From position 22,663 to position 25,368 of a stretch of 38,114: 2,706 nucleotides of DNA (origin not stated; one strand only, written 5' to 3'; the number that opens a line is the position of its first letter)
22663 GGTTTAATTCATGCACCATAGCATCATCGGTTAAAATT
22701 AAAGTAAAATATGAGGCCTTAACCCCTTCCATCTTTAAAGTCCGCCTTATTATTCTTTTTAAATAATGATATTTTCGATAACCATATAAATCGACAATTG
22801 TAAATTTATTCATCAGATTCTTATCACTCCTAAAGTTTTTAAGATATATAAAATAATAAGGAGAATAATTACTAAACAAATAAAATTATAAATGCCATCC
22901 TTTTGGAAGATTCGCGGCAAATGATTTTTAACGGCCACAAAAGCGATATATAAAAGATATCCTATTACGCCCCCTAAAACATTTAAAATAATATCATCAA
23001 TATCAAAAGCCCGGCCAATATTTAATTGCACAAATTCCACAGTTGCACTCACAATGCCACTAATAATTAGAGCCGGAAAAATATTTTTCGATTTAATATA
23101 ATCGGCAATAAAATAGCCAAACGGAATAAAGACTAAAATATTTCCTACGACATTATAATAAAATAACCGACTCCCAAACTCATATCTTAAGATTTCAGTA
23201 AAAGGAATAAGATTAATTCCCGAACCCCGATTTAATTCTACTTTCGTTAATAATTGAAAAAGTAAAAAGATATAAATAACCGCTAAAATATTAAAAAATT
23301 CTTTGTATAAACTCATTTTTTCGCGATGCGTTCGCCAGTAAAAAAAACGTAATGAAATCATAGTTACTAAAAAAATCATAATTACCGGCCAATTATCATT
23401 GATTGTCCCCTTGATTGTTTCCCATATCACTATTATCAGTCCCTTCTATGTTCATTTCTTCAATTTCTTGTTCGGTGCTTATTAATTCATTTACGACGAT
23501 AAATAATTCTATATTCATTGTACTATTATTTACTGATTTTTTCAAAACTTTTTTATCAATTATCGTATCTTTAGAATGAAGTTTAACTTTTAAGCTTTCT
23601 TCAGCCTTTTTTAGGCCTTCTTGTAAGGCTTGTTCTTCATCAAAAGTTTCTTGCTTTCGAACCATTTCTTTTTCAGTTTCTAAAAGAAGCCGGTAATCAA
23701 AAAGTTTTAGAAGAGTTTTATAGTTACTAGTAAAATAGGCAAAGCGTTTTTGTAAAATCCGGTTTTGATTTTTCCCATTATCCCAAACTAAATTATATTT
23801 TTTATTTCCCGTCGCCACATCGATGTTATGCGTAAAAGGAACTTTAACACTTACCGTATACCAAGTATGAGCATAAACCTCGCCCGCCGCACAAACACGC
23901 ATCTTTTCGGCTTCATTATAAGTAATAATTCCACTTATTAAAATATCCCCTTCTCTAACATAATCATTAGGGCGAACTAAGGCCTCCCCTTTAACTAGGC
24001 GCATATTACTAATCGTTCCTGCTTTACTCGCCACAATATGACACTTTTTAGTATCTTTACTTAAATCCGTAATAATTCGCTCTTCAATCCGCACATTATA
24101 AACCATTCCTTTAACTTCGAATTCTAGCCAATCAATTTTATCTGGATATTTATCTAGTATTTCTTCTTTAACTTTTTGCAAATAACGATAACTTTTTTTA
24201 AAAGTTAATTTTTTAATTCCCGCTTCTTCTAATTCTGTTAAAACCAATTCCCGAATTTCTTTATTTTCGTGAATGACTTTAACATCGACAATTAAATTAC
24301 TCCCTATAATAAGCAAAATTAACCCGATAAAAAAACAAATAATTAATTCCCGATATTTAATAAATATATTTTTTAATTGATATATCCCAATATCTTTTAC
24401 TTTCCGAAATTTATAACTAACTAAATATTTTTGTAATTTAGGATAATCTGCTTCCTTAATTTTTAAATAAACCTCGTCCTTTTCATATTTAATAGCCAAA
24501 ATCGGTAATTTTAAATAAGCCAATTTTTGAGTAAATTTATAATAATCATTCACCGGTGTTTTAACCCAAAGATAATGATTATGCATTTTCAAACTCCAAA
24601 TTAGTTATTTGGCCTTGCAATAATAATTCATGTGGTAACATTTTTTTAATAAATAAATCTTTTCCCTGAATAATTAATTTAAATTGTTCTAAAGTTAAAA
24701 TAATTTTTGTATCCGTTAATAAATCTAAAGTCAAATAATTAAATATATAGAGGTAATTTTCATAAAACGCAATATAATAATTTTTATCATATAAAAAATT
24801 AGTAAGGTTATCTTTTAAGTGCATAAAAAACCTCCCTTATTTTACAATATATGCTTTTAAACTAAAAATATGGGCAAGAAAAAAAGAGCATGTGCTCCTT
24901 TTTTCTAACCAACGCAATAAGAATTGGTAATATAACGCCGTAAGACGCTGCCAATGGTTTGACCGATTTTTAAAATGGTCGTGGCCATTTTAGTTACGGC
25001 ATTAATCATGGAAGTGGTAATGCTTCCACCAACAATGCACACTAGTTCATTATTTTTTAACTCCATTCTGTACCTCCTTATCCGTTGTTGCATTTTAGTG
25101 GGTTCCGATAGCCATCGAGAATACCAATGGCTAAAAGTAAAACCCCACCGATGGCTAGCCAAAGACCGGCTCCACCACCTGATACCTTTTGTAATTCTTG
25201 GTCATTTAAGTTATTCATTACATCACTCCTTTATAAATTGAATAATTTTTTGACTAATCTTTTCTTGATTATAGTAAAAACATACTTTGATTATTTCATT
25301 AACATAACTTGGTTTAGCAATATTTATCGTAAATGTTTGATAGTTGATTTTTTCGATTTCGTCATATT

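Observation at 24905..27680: Compact class IIb-like (two-peptide) bacteriocin operon inserted between sporulation genes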

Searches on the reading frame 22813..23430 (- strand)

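Call 3: search_protein_families(library=pfam, proteins=[window:22813-23430:-], max_evalue=0.1)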
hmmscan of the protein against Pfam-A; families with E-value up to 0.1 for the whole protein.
window:22813-23430:- (205 aa): 3 families
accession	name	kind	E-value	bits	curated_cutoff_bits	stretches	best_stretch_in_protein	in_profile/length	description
PF04892.17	VanZ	-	1.4e-22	81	30.1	1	48-164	5-125/126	VanZ like family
PF16316.10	DUF4956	-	0.018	15.2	30.6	1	21-83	3-62/169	Domain of unknown function (DUF4956)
PF06738.18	ThrE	-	0.025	14.5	26.3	0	118-168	130-179/241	Putative threonine/serine exporter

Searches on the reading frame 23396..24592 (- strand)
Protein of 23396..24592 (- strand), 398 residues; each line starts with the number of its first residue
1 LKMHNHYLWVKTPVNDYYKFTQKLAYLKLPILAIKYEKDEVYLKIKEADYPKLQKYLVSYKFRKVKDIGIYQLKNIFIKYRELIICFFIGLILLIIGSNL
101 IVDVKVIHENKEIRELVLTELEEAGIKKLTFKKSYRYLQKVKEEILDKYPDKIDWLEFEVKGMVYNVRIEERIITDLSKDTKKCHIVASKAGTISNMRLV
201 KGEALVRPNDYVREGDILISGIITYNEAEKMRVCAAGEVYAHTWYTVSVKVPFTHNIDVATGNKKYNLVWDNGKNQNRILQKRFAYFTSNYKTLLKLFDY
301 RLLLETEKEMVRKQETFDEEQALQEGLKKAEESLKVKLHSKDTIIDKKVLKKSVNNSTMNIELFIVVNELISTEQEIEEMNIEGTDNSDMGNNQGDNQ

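Call 3: search_protein_families(library=pfam, proteins=[window:23396-24592:-], max_evalue=0.1)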
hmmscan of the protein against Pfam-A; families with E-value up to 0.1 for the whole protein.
window:23396-24592:- (398 aa): 1 family
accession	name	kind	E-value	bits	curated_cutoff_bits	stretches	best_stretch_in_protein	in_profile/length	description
PF06898.16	YqfD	-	4.5e-60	204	25.2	1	15-371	14-379/379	Putative stage IV sporulation protein YqfD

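Call 4: search_protein_families(library=ncbifam, proteins=[window:23396-24592:-], max_evalue=0.1)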
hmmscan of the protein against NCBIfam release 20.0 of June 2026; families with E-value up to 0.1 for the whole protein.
window:23396-24592:- (398 aa): 1 family
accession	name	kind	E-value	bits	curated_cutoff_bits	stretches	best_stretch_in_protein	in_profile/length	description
TIGR02876.1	spore_yqfD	equivalog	2.8e-53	181.3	256.7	1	4-372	5-381/382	sporulation protein YqfD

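Call 23: find_related_loci(query=A1, collection=genome_contigs, flank=10000)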
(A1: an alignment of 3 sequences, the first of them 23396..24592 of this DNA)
Query A1 (398 aa) in genome_contigs; peptide patterns used: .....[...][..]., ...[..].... (x = any residue, [..] = any of these).
187 stretches matched a pattern; 27 encode a relative of the query (tblastn E <= 1e-3); 27 distinct loci.
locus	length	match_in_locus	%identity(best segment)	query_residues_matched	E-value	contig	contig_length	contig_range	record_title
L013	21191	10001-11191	97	1-397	0e+0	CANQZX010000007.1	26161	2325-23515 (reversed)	MAG: uncultured Bacilli bacterium isolate Lapin-016__bin77 genome assembly, contig: Lapin-016__NODE_1576_length_26161_co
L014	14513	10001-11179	62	3-396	6e-158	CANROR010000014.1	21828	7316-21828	MAG: uncultured Bacilli bacterium isolate Lapin-020__bin113 genome assembly, contig: Lapin-020__NODE_3076_length_21828_c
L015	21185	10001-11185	62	3-398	1e-157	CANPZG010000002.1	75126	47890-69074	MAG: uncultured Bacilli bacterium isolate Lapin-005__bin107 genome assembly, contig: Lapin-005__NODE_380_length_75126_co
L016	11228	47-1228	61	3-397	3e-150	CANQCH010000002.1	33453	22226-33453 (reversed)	MAG: uncultured Bacilli bacterium isolate Lapin-004__bin116 genome assembly, contig: Lapin-004__NODE_1525_length_33453_c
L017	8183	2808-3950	55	5-385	7e-132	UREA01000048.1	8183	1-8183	uncultured Tenericutes bacterium isolate UMGS910 genome assembly, contig: NODE_2346_length_8183_cov_5.204540, whole geno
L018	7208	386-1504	55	5-377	8e-129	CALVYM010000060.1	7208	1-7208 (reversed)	MAG: uncultured Bacilli bacterium isolate BRZ_CT__bin11 genome assembly, contig: BRZ_CT__NODE_12300_length_7208_cov_15.1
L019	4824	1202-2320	55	3-375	1e-129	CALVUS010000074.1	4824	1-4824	MAG: uncultured Bacilli bacterium isolate BRZ_PG__bin9 genome assembly, contig: BRZ_PG__NODE_30100_length_4824_cov_5.012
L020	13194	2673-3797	55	3-377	2e-127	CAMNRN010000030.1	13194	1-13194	MAG: uncultured Tenericutes bacterium isolate SRR19792995_bin.28_metawrap_v1.3_MAG genome assembly, contig: ERZ12290371_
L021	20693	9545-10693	54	3-384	2e-127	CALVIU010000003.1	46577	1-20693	MAG: uncultured Bacilli bacterium isolate BRZ_PC__bin72 genome assembly, contig: BRZ_PC__NODE_1004_length_46577_cov_47.0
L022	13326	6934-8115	56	3-397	2e-126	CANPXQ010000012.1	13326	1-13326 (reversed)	MAG: uncultured Bacilli bacterium isolate Lapin-005__bin3 genome assembly, contig: Lapin-005__NODE_6347_length_13326_cov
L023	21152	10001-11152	55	3-386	5e-126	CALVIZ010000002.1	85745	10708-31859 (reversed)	MAG: uncultured Bacilli bacterium isolate BRZ_PF__bin60 genome assembly, contig: BRZ_PF__NODE_335_length_85745_cov_6.167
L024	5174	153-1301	54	3-384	9e-127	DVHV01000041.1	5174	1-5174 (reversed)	MAG TPA_asm: Candidatus Onthocola stercoravium isolate ChiW5-5982 ChiW5__C31021_L5174_SRR5506738, whole genome shotgun s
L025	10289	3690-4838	52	3-384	5e-125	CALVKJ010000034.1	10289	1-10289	MAG: uncultured Bacilli bacterium isolate BRZ_EV__bin81 genome assembly, contig: BRZ_EV__NODE_7760_length_10289_cov_5.39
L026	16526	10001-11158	52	1-385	4e-123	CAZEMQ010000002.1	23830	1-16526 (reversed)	MAG TPA_asm: uncultured Muribaculaceae bacterium isolate SRP141132_co2_295 genome assembly, contig: NODE_1358_length_238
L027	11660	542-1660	53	5-377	5e-123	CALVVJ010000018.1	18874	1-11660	MAG: uncultured Bacilli bacterium isolate BRZ_EQ__bin134 genome assembly, contig: BRZ_EQ__NODE_4552_length_18874_cov_4.6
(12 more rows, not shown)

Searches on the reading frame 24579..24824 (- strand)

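Call 3: search_protein_families(library=pfam, proteins=[window:24579-24824:-], max_evalue=0.1)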
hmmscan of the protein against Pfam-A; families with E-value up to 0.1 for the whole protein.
window:24579-24824:- (81 aa): 1 family
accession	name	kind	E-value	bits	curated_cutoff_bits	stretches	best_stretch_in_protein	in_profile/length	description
PF07873.16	YabP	-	1.2e-09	38.3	27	1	24-78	10-64/64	YabP family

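Call 4: search_protein_families(library=ncbifam, proteins=[window:24579-24824:-], max_evalue=0.1)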
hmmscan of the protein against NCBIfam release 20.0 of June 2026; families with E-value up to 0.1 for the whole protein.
window:24579-24824:- (81 aa): 2 families
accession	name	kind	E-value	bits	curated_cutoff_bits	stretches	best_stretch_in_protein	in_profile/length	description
TIGR02856.1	spore_yqfC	equivalog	2.1e-08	33.9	77.8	1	23-79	28-84/85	sporulation protein YqfC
TIGR02892.1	spore_yabP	equivalog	0.048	13.7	75.4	1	37-79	23-67/85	sporulation protein YabP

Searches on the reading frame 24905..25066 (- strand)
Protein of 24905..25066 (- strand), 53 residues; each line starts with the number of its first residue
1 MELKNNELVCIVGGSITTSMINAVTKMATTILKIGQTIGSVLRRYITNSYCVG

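Call 3: search_protein_families(library=pfam, proteins=[window:24905-25066:-], max_evalue=0.1)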
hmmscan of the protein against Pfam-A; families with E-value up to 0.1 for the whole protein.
window:24905-25066:- (53 aa): 1 family
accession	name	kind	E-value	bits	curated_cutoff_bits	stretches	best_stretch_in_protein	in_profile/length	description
PF03047.20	ComC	-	0.071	13.4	20.4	0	2-19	12-29/31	COMC family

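Call 4: search_protein_families(library=ncbifam, proteins=[window:24905-25066:-], max_evalue=0.1)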
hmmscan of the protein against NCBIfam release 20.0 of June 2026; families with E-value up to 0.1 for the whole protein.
window:24905-25066:- (53 aa): 1 family
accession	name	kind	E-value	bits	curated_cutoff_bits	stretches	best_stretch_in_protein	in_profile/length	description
NF038035.1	lactGalph_entA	subfamily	0.039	14.1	37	0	3-15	1-13/35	lactococcin G-alpha/enterocin 1071A family bacteriocin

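Call 17: find_homologous_proteins(query=window:24908-25066:-, max_evalue=10)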
Query seq(53 aa) (53 aa): 2 proteins with E <= 10 among 3 candidates.
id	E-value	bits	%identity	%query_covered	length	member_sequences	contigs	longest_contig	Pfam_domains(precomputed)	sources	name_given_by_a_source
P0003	1.7e-25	104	100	100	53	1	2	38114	-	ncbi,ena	-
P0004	1.3e-14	70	70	100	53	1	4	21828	-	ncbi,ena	-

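Call 20: find_encoding_contigs(protein=P0004, flank=10000, max_places=10)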
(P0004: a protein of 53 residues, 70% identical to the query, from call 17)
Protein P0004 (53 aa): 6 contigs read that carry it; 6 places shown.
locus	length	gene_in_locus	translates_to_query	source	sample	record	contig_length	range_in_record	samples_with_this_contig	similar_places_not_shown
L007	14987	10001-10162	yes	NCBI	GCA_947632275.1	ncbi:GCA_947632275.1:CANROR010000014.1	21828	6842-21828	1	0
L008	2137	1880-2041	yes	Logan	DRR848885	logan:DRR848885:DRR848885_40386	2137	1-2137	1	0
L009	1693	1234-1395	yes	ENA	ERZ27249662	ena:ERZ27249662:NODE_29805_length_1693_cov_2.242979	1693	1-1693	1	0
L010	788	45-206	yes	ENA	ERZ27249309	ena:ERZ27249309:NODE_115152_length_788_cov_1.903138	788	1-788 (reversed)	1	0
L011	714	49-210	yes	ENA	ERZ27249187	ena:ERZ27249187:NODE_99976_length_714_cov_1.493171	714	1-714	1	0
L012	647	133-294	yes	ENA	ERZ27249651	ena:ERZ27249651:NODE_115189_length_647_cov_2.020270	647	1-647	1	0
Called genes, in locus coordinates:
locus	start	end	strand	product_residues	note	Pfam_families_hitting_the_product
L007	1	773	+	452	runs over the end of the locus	PF02878:PGM_PMM_I, PF02879:PGM_PMM_II, PF02880:PGM_PMM_III, PF00408:PGM_PMM_IV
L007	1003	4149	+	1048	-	PF00133:tRNA-synt_1, PF09334:tRNA-synt_1g (weak), PF08264:Anticodon_1, PF19302:DUF5915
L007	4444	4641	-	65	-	-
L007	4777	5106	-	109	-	PF17761:DUF1016_N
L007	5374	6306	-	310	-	PF10646:Germane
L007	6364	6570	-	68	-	PF00196:GerE, PF04545:Sigma70_r4, PF08281:Sigma70_r4_2, PF04967:HTH_10 (faint)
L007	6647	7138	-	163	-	PF12685:SpoIIIAH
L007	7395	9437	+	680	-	PF03412:Peptidase_C39, PF00664:ABC_membrane, PF00005:ABC_tran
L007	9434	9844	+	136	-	-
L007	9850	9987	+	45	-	-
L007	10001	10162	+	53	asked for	-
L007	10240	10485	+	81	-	PF07873:YabP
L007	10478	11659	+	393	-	PF06898:YqfD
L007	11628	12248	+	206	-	PF04892:VanZ-LLP1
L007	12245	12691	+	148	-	PF02130:YbeY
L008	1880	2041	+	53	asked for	-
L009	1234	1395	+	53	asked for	-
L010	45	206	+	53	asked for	-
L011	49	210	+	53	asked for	-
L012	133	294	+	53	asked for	-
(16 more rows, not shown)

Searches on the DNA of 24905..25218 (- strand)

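Call 97: search_dna_similar(query=window:24905-25218:-, collection=phages, mode=distant, max_evalue=0.001, max_rows=10)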
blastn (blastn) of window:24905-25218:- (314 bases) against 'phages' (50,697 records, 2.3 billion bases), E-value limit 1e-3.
No match.

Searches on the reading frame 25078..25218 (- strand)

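Call 3: search_protein_families(library=pfam, proteins=[window:25078-25218:-], max_evalue=0.1)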
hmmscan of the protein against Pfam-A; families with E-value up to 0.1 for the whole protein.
window:25078-25218:- (46 aa): 2 families
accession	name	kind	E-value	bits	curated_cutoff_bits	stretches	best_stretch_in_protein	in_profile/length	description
PF10439.15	Bacteriocin_IIc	-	0.0063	16.9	27.1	1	2-32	5-39/59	Bacteriocin class II with double-glycine leader peptide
PF11632.14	LcnG-beta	-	0.011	16.2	29.4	1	3-22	14-33/61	Lactococcin G-beta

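Call 4: search_protein_families(library=ncbifam, proteins=[window:25078-25218:-], max_evalue=0.1)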
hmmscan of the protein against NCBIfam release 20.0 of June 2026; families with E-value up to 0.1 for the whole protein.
window:25078-25218:- (46 aa): 3 families
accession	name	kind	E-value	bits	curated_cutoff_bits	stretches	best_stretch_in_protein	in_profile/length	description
TIGR03949.1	bact_IIb_cerein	subfamily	4.7e-05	23.1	21.5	1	2-32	2-34/45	class IIb bacteriocin, lactobin A/cerein 7B family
NF038034.1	lactGbeta_entB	subfamily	8.7e-05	22.6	37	1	4-23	1-21/38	lactococcin G-beta/enterocin 1071B family bacteriocin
TIGR01847.1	bacteriocin_sig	domain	0.0039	17.7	15.7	1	1-15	1-15/15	bacteriocin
